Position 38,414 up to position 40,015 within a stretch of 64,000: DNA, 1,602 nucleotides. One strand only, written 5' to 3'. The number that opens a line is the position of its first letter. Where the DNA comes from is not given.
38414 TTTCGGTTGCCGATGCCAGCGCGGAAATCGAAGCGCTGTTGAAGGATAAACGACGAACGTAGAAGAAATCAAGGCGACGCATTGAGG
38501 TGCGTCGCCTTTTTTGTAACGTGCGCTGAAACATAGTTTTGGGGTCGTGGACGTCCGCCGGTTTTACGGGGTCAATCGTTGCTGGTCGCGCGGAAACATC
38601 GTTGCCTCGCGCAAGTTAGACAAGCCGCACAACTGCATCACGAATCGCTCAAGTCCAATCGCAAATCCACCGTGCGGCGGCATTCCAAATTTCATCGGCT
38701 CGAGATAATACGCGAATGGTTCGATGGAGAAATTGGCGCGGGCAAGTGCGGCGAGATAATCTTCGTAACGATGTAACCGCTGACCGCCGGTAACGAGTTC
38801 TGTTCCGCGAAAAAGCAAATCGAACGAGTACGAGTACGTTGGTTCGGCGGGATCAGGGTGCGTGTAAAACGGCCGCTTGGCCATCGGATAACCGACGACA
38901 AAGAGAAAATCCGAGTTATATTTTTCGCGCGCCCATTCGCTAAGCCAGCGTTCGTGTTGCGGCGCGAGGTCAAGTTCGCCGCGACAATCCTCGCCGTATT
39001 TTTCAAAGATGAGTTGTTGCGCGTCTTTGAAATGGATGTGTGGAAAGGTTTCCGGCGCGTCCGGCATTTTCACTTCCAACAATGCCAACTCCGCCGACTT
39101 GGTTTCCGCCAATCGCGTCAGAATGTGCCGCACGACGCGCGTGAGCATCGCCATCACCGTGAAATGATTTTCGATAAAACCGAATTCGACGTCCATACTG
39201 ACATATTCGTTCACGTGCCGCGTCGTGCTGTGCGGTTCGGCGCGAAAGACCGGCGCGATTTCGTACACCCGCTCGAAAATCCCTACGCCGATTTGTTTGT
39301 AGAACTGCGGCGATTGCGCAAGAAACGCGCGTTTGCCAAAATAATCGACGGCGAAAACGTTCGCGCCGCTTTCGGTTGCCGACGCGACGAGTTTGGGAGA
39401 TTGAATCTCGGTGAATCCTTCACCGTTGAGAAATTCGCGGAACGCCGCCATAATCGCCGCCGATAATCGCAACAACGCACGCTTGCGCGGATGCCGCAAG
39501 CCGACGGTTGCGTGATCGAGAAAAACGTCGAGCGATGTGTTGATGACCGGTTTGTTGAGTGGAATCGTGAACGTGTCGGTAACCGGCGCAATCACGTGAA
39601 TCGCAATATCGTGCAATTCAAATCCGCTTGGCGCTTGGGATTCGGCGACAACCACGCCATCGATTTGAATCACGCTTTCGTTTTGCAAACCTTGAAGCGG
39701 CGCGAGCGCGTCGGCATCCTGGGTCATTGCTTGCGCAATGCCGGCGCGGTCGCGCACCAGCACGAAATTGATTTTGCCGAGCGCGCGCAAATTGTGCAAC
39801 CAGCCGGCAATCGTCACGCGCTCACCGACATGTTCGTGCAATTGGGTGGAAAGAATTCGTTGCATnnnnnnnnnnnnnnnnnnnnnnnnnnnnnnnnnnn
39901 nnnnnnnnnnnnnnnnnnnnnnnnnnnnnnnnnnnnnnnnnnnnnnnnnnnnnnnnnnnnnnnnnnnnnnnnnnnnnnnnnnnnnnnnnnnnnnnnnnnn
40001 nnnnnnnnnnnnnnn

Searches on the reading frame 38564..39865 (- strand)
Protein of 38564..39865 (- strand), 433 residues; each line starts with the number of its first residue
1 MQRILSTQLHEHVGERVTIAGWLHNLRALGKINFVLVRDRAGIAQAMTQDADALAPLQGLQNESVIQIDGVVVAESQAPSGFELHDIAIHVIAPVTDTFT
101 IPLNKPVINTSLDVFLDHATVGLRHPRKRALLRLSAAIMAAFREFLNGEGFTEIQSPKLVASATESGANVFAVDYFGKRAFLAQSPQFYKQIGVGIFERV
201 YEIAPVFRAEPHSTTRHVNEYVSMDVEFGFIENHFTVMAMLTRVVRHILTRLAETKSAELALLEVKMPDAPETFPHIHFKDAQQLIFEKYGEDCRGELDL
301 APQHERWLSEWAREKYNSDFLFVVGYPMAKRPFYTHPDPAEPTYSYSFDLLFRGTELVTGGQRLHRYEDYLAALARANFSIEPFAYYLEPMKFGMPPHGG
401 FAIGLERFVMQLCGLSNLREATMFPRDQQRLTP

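Call 10: search_protein_families(library=ncbifam, proteins=[window:38564-39865:-], max_evalue=0.001)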
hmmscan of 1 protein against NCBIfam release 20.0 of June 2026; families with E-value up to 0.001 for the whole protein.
window:38564-39865:- (433 aa): 17 families
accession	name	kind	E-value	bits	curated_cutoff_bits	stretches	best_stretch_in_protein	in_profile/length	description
NF003483.0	PRK05159.1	equivalog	5.2e-161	536.4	353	1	1-433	3-438/438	aspartate--tRNA(Asn) ligase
TIGR00458.1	aspS_nondisc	equivalog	1.3e-115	386.8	368.4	1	12-433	10-428/428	aspartate--tRNA(Asn) ligase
NF003037.0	PRK03932.1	equivalog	5.8e-76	256.3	414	1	6-432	8-450/451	asparagine--tRNA ligase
TIGR00457.1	asnS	equivalog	2.9e-67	227.5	342.6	1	7-431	9-453/455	asparagine--tRNA ligase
NF001750.0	PRK00476.1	equivalog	1.3e-57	195.5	443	2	10-293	14-289/590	aspartate--tRNA ligase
TIGR00459.1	aspS_bact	equivalog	1.6e-54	185.3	373.85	2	6-293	7-284/586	aspartate--tRNA ligase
NF005052.0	PRK06462.1-1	equivalog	1.9e-42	145.6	368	1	97-426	14-345/353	asparagine synthetase A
NF005054.0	PRK06462.1-4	equivalog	7.5e-30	104.1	309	1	121-426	14-310/318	asparagine synthetase A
NF009460.0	PRK12820.1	equivalog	5.4e-29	100.8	1379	3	113-240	154-283/723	bifunctional aspartyl-tRNA synthetase/aspartyl/glutamyl-tRNA amidotransferase subunit C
NF001756.1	PRK00484.1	subfamily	9.6e-29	100.4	468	1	10-426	47-484/488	lysine--tRNA ligase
TIGR00499.1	lysS_bact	equivalog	2.1e-25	89.3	427.6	1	7-426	46-491/496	lysine--tRNA ligase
NF002821.0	PRK02983.1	equivalog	1.2e-18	66.5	742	2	8-226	653-874/1102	bifunctional lysylphosphatidylglycerol synthetase/lysine--tRNA ligase LysX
TIGR00462.1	genX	equivalog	4.9e-16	59.1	286.9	1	134-423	3-303/304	EF-P lysine aminoacylase EpmA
NF009101.0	PRK12445.1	subfamily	1.3e-13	50.4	1026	1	17-235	68-289/505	lysine--tRNA ligase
NF005055.0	PRK06462.1-5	equivalog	4.1e-12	45.8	389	1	181-430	88-337/341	asparagine synthetase A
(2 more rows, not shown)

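Call 11: search_protein_families(library=pfam, proteins=[window:38564-39865:-], max_evalue=0.001)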
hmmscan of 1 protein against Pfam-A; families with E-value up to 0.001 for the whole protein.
window:38564-39865:- (433 aa): 2 families
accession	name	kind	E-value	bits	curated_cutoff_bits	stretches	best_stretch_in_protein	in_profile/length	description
PF00152.25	tRNA-synt_2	-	5.3e-77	259.3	25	1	115-428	5-308/308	tRNA synthetases class II (D, K and N)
PF01336.31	tRNA_anti-codon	-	2.3e-09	37.5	27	1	17-85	1-68/75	OB-fold nucleic acid binding domain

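Call 12: search_solved_structures(query=window:38564-39865:-, max_evalue=1e-10)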
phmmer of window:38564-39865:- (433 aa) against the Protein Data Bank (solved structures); distinct sequences matched with E-value up to 1e-10: 47.
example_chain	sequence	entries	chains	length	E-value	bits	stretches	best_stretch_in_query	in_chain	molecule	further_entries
1n9w_A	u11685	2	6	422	2.3e-112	379.6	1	3-433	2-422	aspartyl-tRNA synthetase 2 | Non-discriminating and archaeal-type aspartyl-tRNA synthetase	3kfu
3nel_A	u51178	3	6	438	3e-91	310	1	10-433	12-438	Aspartyl-tRNA synthetase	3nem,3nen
1b8a_A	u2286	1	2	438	1e-89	304.9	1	10-433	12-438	PROTEIN (ASPARTYL-TRNA SYNTHETASE)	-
1wyd_A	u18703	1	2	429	7.4e-88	298.8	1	10-433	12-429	hypothetical aspartyl-tRNA synthetase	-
6iy6_A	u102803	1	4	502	1.1e-75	258.7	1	14-433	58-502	Aspartate--tRNA ligase, cytoplasmic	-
4j15_A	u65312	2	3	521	1.4e-75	258.4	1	14-433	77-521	Aspartate--tRNA ligase, cytoplasmic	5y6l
9w9f_A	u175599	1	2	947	1.5e-68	235.2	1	116-431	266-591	Aspartate--tRNA ligase, cytoplasmic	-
9w9e_A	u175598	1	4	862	4.4e-68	233.7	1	116-431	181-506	Aspartate--tRNA ligase, cytoplasmic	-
1eov_A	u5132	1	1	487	1.4e-67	232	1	105-433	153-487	ASPARTYL-TRNA SYNTHETASE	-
1asy_A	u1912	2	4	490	1.6e-67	231.9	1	105-433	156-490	ASPARTYL-tRNA SYNTHETASE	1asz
3i7f_A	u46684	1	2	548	4.1e-67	230.5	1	108-433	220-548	Aspartyl-tRNA synthetase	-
9w9g_A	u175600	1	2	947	5.9e-66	226.7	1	116-431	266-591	Aspartate--tRNA ligase, cytoplasmic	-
6od8_A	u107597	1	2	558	1.9e-62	215.1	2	11-260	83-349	Putative aspartyl-tRNA synthetase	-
5zg8_A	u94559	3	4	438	1.2e-58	202.6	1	3-433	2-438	Asparagine--tRNA ligase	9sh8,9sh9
1x54_A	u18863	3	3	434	3.9e-58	200.9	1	12-433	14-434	Asparaginyl-tRNA synthetase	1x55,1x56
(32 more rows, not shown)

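Call 23: find_related_loci(query=window:38564-39865:-, collection=genome_contigs, flank=3000)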
Query window:38564-39865:- (433 aa) in genome_contigs; peptide patterns used: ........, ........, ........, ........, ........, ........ (x = any residue, [..] = any of these).
600 stretches matched a pattern (row limit reached: there are more); 598 encode a relative of the query (tblastn E <= 1e-3); the best 80 are kept; 80 distinct loci.
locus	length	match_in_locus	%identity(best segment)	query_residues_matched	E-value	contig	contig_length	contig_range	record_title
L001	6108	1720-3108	74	1-433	0e+0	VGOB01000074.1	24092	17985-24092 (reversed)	MAG: Chloroflexi bacterium isolate K_DeepCast_250m_m1_199 K_DeepCast_250m_m1_199_Ga0194125_10003791, whole genome shotgu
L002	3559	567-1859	74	1-431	0e+0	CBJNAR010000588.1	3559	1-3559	MAG TPA_asm: uncultured bacterium isolate SRR28262197_binner13_Refined_11 genome assembly, contig: ERZ27336831.7188, who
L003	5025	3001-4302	63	1-433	0e+0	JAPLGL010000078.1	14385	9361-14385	MAG: Caldiserica bacterium isolate LacPavin_0920_WC70_MAG_58_15 LacPavin_0920_WC70_scaffold_199328, whole genome shotgun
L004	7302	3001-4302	63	1-433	0e+0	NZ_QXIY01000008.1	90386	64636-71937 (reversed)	Candidatus Cryosericum septentrionale strain SMC1 SMC1_8, whole genome shotgun sequence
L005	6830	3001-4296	66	1-433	0e+0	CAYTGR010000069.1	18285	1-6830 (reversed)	MAG TPA_asm: uncultured Anaerolineales bacterium isolate binchicken_co20_429 genome assembly, contig: NODE_5919_length_1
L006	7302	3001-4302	66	1-433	0e+0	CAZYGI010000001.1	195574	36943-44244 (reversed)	MAG TPA_asm: uncultured Anaerolineales bacterium isolate binchicken_co115_307 genome assembly, contig: NODE_87_length_19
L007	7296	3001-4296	64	2-433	0e+0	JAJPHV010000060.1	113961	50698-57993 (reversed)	MAG: Chloroflexota bacterium isolate Centralia_MAG_208 k107_6938077, whole genome shotgun sequence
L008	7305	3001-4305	61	1-433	0e+0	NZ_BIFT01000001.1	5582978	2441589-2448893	Dictyobacter alpinus strain Uno16 sequence1, whole genome shotgun sequence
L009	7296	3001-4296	63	2-433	0e+0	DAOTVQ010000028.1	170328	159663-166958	MAG TPA_asm: Anaerolineae bacterium isolate H110_66 498663, whole genome shotgun sequence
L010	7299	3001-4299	62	1-433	0e+0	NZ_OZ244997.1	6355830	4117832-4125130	MAG: Candidatus Leptofilum sp. isolate 8ea8b48c-f0bb-4fcd-991e-c07bf3e70e57 chromosome 1, complete sequence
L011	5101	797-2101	61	1-433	0e+0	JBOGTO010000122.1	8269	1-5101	MAG: Ktedonobacteraceae bacterium isolate TC-B4_metabat2.bin.17 k127_52982, whole genome shotgun sequence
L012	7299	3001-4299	60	1-433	0e+0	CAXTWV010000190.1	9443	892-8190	MAG TPA_asm: uncultured Ktedonobacteraceae bacterium isolate public_SRR14722087_metawrap_bin.1 genome assembly, contig:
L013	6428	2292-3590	62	3-433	0e+0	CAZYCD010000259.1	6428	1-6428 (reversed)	MAG TPA_asm: uncultured Micromonosporaceae bacterium isolate SRP272529_co2_304 genome assembly, contig: NODE_23143_lengt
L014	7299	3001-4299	61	3-433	1e-178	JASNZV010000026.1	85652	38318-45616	MAG: Caldilineaceae bacterium isolate CHLO-10 HKU-EGSB-CHLO-10_26, whole genome shotgun sequence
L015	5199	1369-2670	59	1-433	1e-180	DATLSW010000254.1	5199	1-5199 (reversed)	MAG TPA_asm: Ktedonobacteraceae bacterium isolate SMAG_U13940 k141_390062, whole genome shotgun sequence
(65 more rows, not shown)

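Call 36: find_related_loci(query=window:38564-39865:-, collection=metagenome_contigs, flank=3000)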
Query window:38564-39865:- (433 aa) in metagenome_contigs; peptide patterns used: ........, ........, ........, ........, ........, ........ (x = any residue, [..] = any of these).
600 stretches matched a pattern (row limit reached: there are more); 590 encode a relative of the query (tblastn E <= 1e-3); the best 80 are kept; 80 distinct loci.
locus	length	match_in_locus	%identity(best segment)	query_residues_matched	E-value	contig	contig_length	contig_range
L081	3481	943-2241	85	1-433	0e+0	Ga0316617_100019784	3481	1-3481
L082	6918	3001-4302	64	2-433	0e+0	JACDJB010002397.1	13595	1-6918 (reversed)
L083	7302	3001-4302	62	1-433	0e+0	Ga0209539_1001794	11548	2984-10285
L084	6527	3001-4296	64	1-433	0e+0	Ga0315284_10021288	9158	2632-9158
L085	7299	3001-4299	63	1-433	0e+0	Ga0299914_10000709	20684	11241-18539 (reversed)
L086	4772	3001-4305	60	1-433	0e+0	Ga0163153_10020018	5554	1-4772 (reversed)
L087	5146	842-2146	63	1-433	0e+0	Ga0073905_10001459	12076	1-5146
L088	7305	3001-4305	60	1-433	0e+0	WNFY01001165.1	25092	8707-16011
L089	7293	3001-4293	61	3-433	1e-180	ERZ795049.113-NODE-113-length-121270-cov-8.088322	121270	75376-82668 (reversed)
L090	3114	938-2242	61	1-433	0e+0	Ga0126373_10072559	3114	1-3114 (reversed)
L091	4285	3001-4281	64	1-427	0e+0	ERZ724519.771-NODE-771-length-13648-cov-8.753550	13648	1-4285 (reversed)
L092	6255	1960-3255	61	1-433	2e-177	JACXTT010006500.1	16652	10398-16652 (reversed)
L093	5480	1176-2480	59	1-433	3e-179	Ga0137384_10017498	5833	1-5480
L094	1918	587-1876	58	3-433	0e+0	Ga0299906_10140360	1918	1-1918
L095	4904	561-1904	59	3-433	3e-175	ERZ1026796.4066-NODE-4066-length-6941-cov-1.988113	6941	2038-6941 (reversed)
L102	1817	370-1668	55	1-433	6e-173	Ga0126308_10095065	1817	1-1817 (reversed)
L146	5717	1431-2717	42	1-433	5e-124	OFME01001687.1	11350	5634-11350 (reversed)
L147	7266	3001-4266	45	11-433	7e-124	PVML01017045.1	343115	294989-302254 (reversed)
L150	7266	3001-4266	43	11-433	5e-122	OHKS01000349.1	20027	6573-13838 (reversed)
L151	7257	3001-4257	45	14-433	8e-122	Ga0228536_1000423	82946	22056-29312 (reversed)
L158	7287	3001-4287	43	1-433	2e-121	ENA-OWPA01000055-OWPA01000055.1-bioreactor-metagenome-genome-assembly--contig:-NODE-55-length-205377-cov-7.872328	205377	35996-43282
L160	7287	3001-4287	43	1-433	4e-121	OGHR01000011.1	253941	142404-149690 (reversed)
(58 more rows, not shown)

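Call 40: search_protein_families(library=ncbifam, proteins=[L001:1720-3108:+, L093:1176-2480:+, L102:370-1668:+, L158:3001-4287:+, L151:3001-4257:+, L150:3001-4266:+, L147:3001-4266:+, L081:943-2241:+, L160:3001-4287:+, L146:1431-2717:+], max_evalue=1e-40)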
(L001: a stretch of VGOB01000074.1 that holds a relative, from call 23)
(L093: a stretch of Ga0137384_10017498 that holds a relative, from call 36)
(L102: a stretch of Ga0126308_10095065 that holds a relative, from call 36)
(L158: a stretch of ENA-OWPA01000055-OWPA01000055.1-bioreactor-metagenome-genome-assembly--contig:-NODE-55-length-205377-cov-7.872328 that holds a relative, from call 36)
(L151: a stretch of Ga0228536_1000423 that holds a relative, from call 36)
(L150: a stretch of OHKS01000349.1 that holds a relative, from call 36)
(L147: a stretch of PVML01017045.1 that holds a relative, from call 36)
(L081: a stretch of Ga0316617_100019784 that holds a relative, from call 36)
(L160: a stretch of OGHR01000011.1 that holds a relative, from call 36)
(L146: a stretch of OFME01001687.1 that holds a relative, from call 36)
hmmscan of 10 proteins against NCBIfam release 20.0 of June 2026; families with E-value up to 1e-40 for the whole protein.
L001:1720-3108:+ (463 aa): 6 families
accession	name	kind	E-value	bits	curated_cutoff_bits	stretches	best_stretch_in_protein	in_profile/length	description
NF003483.0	PRK05159.1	equivalog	2e-155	518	353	2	2-269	4-275/438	aspartate--tRNA(Asn) ligase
TIGR00458.1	aspS_nondisc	equivalog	2.2e-112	376.2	368.4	1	14-269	12-270/428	aspartate--tRNA(Asn) ligase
NF003037.0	PRK03932.1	equivalog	1.1e-72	245.4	414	1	4-462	6-450/451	asparagine--tRNA ligase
TIGR00457.1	asnS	equivalog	5e-65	220.1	342.6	1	8-461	10-453/455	asparagine--tRNA ligase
NF001750.0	PRK00476.1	equivalog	1.1e-57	195.7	443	0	9-256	12-269/590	aspartate--tRNA ligase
TIGR00459.1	aspS_bact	equivalog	1.9e-51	175.2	373.85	0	10-254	12-262/586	aspartate--tRNA ligase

L093:1176-2480:+ (435 aa): 6 families
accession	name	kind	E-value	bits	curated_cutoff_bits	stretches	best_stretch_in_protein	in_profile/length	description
NF003483.0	PRK05159.1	equivalog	2.4e-157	524.3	353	1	3-435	5-438/438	aspartate--tRNA(Asn) ligase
TIGR00458.1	aspS_nondisc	equivalog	1.6e-114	383.2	368.4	1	14-435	12-428/428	aspartate--tRNA(Asn) ligase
NF003037.0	PRK03932.1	equivalog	4.1e-66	223.8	414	1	5-432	7-448/451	asparagine--tRNA ligase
TIGR00457.1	asnS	equivalog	2.3e-59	201.4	342.6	1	11-432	13-452/455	asparagine--tRNA ligase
NF001750.0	PRK00476.1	equivalog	9.6e-49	166.2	443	0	11-257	15-268/590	aspartate--tRNA ligase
TIGR00459.1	aspS_bact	equivalog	7.4e-44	150.1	373.85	0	11-262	13-263/586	aspartate--tRNA ligase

L102:370-1668:+ (433 aa): 6 families
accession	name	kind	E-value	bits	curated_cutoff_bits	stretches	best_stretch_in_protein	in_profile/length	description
NF003483.0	PRK05159.1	equivalog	1.6e-167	557.8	353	1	2-433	4-438/438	aspartate--tRNA(Asn) ligase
TIGR00458.1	aspS_nondisc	equivalog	2.2e-113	379.4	368.4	1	11-433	9-428/428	aspartate--tRNA(Asn) ligase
NF003037.0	PRK03932.1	equivalog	2.9e-66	224.3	414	1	3-431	3-449/451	asparagine--tRNA ligase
TIGR00457.1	asnS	equivalog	4.9e-60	203.6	342.6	1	7-431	9-453/455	asparagine--tRNA ligase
NF001750.0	PRK00476.1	equivalog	1.1e-51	175.9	443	0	10-252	14-265/590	aspartate--tRNA ligase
TIGR00459.1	aspS_bact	equivalog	1.1e-46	159.4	373.85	0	3-260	4-263/586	aspartate--tRNA ligase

L158:3001-4287:+ (429 aa): 7 families
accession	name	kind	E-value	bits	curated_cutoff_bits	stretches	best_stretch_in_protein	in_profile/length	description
NF003483.0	PRK05159.1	equivalog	2.9e-170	566.9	353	1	1-429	3-438/438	aspartate--tRNA(Asn) ligase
TIGR00458.1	aspS_nondisc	equivalog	1.7e-130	435.9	368.4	1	12-429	10-428/428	aspartate--tRNA(Asn) ligase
NF003037.0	PRK03932.1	equivalog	3.6e-77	260.2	414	1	8-428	8-450/451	asparagine--tRNA ligase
TIGR00457.1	asnS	equivalog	2.6e-71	240.8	342.6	1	12-428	14-454/455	asparagine--tRNA ligase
NF001750.0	PRK00476.1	equivalog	1.9e-64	218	443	1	4-253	7-268/590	aspartate--tRNA ligase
TIGR00459.1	aspS_bact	equivalog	3.2e-61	207.4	373.85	0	2-263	3-263/586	aspartate--tRNA ligase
NF005052.0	PRK06462.1-1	equivalog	2.1e-45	155.3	368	1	109-422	29-345/353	asparagine synthetase A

L151:3001-4257:+ (419 aa): 6 families
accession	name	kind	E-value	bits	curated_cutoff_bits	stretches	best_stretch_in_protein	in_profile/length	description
NF003483.0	PRK05159.1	equivalog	2.5e-164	547.3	353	1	1-419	17-438/438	aspartate--tRNA(Asn) ligase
TIGR00458.1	aspS_nondisc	equivalog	3.4e-117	392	368.4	1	1-419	12-428/428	aspartate--tRNA(Asn) ligase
NF003037.0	PRK03932.1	equivalog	2.6e-73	247.5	414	1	2-418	17-450/451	asparagine--tRNA ligase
TIGR00457.1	asnS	equivalog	7.7e-69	232.7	342.6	1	2-417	17-453/455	asparagine--tRNA ligase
NF001750.0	PRK00476.1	equivalog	3.3e-54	184.2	443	0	1-243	18-270/590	aspartate--tRNA ligase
TIGR00459.1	aspS_bact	equivalog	1.1e-49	169.3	373.85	0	1-233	16-254/586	aspartate--tRNA ligase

L150:3001-4266:+ (422 aa): 7 families
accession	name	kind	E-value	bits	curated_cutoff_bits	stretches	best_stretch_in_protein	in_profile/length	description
NF003483.0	PRK05159.1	equivalog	7.5e-178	591.9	353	1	3-422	16-438/438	aspartate--tRNA(Asn) ligase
TIGR00458.1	aspS_nondisc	equivalog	4.8e-125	417.9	368.4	1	3-422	11-428/428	aspartate--tRNA(Asn) ligase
NF003037.0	PRK03932.1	equivalog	3.2e-73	247.2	414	1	2-421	14-450/451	asparagine--tRNA ligase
TIGR00457.1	asnS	equivalog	1.7e-66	224.9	342.6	1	4-421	16-454/455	asparagine--tRNA ligase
NF001750.0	PRK00476.1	equivalog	7e-55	186.4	443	0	3-246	17-270/590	aspartate--tRNA ligase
TIGR00459.1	aspS_bact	equivalog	6.3e-54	183.3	373.85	0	4-275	16-281/586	aspartate--tRNA ligase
NF001756.1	PRK00484.1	subfamily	7.2e-43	147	468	1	3-414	50-483/488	lysine--tRNA ligase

L147:3001-4266:+ (422 aa): 7 families
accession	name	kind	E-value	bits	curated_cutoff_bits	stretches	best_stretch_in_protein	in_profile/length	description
NF003483.0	PRK05159.1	equivalog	6.3e-174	578.9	353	1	3-422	16-438/438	aspartate--tRNA(Asn) ligase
TIGR00458.1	aspS_nondisc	equivalog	7.4e-128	427.1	368.4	1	4-422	12-428/428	aspartate--tRNA(Asn) ligase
NF003037.0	PRK03932.1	equivalog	1.6e-74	251.6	414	1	2-421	14-450/451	asparagine--tRNA ligase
TIGR00457.1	asnS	equivalog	4.9e-68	230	342.6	1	3-421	15-454/455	asparagine--tRNA ligase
NF001750.0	PRK00476.1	equivalog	7.3e-54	183.1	443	0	3-246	17-270/590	aspartate--tRNA ligase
TIGR00459.1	aspS_bact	equivalog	1.2e-49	169.2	373.85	0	3-238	15-256/586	aspartate--tRNA ligase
NF005052.0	PRK06462.1-1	equivalog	6e-42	144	368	1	114-415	41-345/353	asparagine synthetase A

L081:943-2241:+ (433 aa): 7 families
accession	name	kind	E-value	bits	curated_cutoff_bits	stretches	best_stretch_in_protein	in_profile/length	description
NF003483.0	PRK05159.1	equivalog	1.6e-161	538.1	353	1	1-433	3-438/438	aspartate--tRNA(Asn) ligase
TIGR00458.1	aspS_nondisc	equivalog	4.1e-116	388.5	368.4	1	13-433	11-428/428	aspartate--tRNA(Asn) ligase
NF003037.0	PRK03932.1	equivalog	2.4e-75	254.2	414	1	9-432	11-450/451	asparagine--tRNA ligase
TIGR00457.1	asnS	equivalog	1.2e-66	225.5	342.6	1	7-431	9-453/455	asparagine--tRNA ligase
NF001750.0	PRK00476.1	equivalog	1.9e-56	191.6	443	0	10-293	14-289/590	aspartate--tRNA ligase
TIGR00459.1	aspS_bact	equivalog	8e-53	179.7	373.85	0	7-300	8-288/586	aspartate--tRNA ligase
NF005052.0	PRK06462.1-1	equivalog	7.5e-42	143.6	368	1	98-426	15-345/353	asparagine synthetase A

L160:3001-4287:+ (429 aa): 7 families
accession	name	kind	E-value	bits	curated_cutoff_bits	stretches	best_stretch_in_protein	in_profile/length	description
NF003483.0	PRK05159.1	equivalog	4.4e-182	605.8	353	1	1-429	3-438/438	aspartate--tRNA(Asn) ligase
TIGR00458.1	aspS_nondisc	equivalog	4.8e-132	441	368.4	1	14-429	12-428/428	aspartate--tRNA(Asn) ligase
NF003037.0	PRK03932.1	equivalog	7.8e-82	275.6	414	1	5-426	5-448/451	asparagine--tRNA ligase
TIGR00457.1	asnS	equivalog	6.6e-79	265.8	342.6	1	4-426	6-452/455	asparagine--tRNA ligase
NF001750.0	PRK00476.1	equivalog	4.2e-61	207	443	1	10-252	14-266/590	aspartate--tRNA ligase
TIGR00459.1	aspS_bact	equivalog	3.1e-59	200.8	373.85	1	1-260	2-263/586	aspartate--tRNA ligase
NF005052.0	PRK06462.1-1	equivalog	2.2e-45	155.2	368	1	94-418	13-341/353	asparagine synthetase A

L146:1431-2717:+ (429 aa): 7 families
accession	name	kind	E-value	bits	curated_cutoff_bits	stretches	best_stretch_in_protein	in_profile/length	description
NF003483.0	PRK05159.1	equivalog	2.4e-174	580.3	353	1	7-429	13-438/438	aspartate--tRNA(Asn) ligase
TIGR00458.1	aspS_nondisc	equivalog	5.1e-125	417.8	368.4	1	10-429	11-428/428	aspartate--tRNA(Asn) ligase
NF003037.0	PRK03932.1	equivalog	3.6e-75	253.6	414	1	1-428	6-450/451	asparagine--tRNA ligase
TIGR00457.1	asnS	equivalog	2.8e-66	224.2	342.6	1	9-428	14-454/455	asparagine--tRNA ligase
NF001750.0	PRK00476.1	equivalog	1.8e-57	195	443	0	6-255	13-271/590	aspartate--tRNA ligase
TIGR00459.1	aspS_bact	equivalog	1.3e-51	175.7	373.85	0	7-281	12-280/586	aspartate--tRNA ligase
NF001756.1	PRK00484.1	subfamily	4.1e-43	147.8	468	1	12-421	52-483/488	lysine--tRNA ligase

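Call 41: find_encoding_contigs(protein=window:38564-39865:-, flank=10000, max_places=4)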
Protein window:38564-39865:- (433 aa): 1 contig read that carries it; 1 place shown.
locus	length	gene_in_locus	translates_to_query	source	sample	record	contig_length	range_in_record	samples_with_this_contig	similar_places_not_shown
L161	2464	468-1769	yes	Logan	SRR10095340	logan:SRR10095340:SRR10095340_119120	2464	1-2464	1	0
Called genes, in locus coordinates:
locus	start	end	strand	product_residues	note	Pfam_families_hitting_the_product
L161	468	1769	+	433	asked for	PF01336:tRNA_anti-codon, PF00152:tRNA-synt_2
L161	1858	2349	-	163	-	PF02559:CarD_TRCF_RID, PF21095:CarD_C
